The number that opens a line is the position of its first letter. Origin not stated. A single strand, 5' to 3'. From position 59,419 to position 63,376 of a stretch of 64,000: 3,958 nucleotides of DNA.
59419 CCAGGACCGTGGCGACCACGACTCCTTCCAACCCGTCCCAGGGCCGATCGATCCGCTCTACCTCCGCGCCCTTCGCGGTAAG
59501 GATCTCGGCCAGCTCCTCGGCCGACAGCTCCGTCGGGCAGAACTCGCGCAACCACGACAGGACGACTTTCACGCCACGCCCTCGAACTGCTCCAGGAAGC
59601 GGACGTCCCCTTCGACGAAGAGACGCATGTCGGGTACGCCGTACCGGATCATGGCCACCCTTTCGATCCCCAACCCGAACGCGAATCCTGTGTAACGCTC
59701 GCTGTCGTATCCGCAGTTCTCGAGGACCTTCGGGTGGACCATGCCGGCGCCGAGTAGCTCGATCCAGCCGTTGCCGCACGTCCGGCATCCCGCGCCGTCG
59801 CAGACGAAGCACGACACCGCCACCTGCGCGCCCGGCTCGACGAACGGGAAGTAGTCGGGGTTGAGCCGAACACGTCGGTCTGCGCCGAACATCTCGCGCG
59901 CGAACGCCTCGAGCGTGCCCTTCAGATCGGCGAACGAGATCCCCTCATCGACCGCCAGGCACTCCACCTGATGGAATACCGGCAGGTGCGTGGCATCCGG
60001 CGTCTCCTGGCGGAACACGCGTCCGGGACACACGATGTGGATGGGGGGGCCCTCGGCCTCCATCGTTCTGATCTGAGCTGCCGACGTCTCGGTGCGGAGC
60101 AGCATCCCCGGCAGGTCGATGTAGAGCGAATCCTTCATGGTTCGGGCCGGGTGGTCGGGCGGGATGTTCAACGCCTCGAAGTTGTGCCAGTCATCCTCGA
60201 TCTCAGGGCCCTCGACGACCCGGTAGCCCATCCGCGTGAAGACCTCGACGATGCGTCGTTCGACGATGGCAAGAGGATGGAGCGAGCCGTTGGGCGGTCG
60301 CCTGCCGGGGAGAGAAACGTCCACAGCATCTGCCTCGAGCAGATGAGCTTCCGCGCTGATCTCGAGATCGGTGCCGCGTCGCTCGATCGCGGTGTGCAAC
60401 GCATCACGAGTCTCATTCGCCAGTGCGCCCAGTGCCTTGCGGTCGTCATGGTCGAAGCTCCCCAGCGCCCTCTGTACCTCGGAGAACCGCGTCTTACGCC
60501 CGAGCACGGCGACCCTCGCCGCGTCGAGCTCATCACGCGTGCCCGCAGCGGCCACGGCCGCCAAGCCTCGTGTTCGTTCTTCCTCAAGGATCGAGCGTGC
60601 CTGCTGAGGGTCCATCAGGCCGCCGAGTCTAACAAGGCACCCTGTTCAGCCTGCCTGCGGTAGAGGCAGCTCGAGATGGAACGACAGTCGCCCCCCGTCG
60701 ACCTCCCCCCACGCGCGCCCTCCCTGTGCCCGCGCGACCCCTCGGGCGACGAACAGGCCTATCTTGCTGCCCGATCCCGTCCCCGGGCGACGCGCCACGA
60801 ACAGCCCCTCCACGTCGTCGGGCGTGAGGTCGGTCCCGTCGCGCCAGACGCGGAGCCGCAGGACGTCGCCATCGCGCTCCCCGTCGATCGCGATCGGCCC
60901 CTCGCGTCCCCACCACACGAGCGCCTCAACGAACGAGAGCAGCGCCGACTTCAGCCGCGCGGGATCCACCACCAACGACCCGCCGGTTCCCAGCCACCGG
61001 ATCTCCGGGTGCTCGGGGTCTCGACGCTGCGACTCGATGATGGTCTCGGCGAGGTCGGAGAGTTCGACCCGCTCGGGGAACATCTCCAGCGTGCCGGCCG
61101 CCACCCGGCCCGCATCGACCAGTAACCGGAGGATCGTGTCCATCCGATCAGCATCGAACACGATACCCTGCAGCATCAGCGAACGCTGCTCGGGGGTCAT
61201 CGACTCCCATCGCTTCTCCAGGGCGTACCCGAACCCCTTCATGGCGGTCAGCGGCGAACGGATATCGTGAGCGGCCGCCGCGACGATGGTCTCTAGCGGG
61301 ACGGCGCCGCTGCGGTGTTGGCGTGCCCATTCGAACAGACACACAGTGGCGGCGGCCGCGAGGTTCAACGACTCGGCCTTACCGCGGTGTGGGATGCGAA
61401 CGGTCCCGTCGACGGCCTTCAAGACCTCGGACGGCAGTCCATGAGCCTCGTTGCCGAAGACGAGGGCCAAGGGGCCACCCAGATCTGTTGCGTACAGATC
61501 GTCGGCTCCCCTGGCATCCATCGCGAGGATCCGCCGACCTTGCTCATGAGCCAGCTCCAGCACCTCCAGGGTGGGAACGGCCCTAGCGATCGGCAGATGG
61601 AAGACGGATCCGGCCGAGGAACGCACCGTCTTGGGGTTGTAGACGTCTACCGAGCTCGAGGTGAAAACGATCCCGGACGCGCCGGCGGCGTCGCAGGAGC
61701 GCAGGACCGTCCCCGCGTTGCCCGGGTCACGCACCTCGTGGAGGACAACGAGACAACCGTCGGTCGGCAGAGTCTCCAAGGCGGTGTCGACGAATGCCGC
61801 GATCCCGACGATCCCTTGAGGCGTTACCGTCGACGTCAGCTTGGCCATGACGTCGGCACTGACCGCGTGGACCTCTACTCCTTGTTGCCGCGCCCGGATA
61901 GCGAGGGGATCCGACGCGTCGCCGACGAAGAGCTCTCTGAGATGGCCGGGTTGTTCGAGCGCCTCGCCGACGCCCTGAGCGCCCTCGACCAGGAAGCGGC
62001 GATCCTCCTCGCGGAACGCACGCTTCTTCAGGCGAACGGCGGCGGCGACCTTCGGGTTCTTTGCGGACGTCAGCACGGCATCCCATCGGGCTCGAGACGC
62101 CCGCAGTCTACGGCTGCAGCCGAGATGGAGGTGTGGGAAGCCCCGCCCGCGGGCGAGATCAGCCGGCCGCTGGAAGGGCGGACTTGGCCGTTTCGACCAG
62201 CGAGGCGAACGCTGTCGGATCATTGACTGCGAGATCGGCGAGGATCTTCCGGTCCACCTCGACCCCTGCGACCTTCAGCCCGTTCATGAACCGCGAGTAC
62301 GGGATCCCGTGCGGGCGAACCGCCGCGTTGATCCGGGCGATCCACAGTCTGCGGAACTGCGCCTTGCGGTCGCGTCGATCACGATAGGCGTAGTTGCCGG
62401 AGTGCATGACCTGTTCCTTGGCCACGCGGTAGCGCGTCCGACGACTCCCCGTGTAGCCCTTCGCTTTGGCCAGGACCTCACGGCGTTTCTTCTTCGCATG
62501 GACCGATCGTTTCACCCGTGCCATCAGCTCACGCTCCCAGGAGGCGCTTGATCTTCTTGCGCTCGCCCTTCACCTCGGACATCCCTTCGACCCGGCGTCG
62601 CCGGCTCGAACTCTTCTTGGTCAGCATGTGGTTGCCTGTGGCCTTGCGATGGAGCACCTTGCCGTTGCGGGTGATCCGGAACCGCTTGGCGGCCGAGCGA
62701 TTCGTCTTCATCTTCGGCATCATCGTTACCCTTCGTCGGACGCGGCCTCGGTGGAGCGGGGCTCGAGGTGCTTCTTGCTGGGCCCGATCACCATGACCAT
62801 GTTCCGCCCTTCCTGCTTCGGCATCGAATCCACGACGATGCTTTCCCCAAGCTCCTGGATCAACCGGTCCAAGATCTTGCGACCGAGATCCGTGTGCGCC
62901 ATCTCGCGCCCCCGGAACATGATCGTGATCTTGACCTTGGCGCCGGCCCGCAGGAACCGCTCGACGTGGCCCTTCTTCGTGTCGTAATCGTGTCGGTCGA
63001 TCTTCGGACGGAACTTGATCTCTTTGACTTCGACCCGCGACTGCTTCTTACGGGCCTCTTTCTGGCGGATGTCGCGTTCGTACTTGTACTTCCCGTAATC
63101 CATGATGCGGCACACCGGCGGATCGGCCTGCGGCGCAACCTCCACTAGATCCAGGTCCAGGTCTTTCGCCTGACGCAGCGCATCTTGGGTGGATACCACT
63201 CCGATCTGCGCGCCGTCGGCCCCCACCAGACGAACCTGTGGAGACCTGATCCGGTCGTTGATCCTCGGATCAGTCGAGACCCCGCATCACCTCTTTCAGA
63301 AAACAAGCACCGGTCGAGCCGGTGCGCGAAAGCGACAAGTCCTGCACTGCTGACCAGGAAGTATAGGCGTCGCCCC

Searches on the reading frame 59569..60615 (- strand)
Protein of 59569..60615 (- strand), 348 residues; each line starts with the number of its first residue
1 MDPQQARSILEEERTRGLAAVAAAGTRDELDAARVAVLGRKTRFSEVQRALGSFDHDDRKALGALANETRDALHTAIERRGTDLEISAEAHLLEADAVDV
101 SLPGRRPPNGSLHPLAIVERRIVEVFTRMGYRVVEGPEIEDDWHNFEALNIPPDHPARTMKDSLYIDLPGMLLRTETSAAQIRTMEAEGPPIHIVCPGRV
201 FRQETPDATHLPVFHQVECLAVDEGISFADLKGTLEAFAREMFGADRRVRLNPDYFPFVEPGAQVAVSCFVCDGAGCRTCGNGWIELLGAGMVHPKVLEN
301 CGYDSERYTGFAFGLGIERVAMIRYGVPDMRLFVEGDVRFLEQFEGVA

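Call 42: search_protein_families(library=pfam, proteins=[window:59569-60615:-])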
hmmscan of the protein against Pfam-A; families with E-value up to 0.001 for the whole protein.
window:59569-60615:- (348 aa): 2 families
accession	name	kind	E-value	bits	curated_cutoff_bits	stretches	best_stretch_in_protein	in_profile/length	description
PF01409.25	tRNA-synt_2d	-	2.9e-97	325.4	19.8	1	98-344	2-246/246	tRNA synthetases class II core domain (F)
PF02912.23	Phe_tRNA-synt_N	-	2.6e-14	53.4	22.3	1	26-90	2-66/69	Aminoacyl tRNA synthetase class II, N-terminal domain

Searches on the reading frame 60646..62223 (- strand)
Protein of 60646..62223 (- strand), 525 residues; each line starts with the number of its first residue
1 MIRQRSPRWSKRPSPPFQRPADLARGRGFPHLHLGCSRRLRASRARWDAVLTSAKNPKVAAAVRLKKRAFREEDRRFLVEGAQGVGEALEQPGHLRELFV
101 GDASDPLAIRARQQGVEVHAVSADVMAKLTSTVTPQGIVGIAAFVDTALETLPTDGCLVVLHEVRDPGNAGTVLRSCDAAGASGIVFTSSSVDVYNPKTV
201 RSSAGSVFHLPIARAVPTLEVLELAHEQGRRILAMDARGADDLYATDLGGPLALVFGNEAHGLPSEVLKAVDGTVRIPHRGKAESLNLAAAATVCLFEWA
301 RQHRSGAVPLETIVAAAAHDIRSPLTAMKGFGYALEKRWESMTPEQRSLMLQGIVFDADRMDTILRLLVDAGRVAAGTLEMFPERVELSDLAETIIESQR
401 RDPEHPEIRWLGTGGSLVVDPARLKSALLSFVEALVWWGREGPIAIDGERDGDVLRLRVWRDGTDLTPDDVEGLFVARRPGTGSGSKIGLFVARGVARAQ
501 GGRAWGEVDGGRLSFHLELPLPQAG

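Call 42: search_protein_families(library=pfam, proteins=[window:60646-62223:-])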
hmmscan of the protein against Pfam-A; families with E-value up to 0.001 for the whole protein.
window:60646-62223:- (525 aa): 5 families
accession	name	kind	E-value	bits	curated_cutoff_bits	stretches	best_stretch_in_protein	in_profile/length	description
PF00588.24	SpoU_methylase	-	1.4e-37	129.4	29.7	1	158-297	3-142/142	SpoU rRNA Methylase family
PF22435.1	MRM3-like_sub_bind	-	3.9e-16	59.7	27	1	56-140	1-84/84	MRM3-like substrate binding domain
PF08032.17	SpoU_sub_bind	-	5.3e-09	36.7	22.8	1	78-143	1-71/76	RNA 2'-O ribose methyltransferase substrate binding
PF00512.31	HisKA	-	1.4e-07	31.9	26.9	1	312-374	4-63/66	His Kinase A (phospho-acceptor) domain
PF02518.31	HATPase_c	-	3.3e-06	28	26.4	1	420-522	2-110/111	Histidine kinase-, DNA gyrase B-, and HSP90-like ATPase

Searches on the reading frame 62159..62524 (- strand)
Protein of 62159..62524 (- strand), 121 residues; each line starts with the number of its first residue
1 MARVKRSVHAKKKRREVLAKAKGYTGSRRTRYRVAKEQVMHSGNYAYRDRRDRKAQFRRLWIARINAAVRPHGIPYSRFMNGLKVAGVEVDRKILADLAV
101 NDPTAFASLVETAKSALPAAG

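Call 42: search_protein_families(library=pfam, proteins=[window:62159-62524:-])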
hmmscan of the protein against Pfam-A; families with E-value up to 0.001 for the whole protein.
window:62159-62524:- (121 aa): 1 family
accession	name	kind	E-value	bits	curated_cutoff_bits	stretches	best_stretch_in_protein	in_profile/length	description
PF00453.23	Ribosomal_L20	-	3.6e-45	152.9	30.8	1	3-109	1-107/107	Ribosomal protein L20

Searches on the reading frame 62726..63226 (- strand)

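Call 42: search_protein_families(library=pfam, proteins=[window:62726-63226:-])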
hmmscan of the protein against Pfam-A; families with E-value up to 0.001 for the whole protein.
window:62726-63226:- (166 aa): 2 families
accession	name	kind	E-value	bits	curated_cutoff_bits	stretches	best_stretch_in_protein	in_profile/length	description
PF00707.27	IF3_C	-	1e-35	122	34.8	1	65-149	1-85/86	Translation initiation factor IF-3, C-terminal domain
PF05198.21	IF3_N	-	2e-25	89.2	26.9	1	2-58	14-70/70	Translation initiation factor IF-3, N-terminal domain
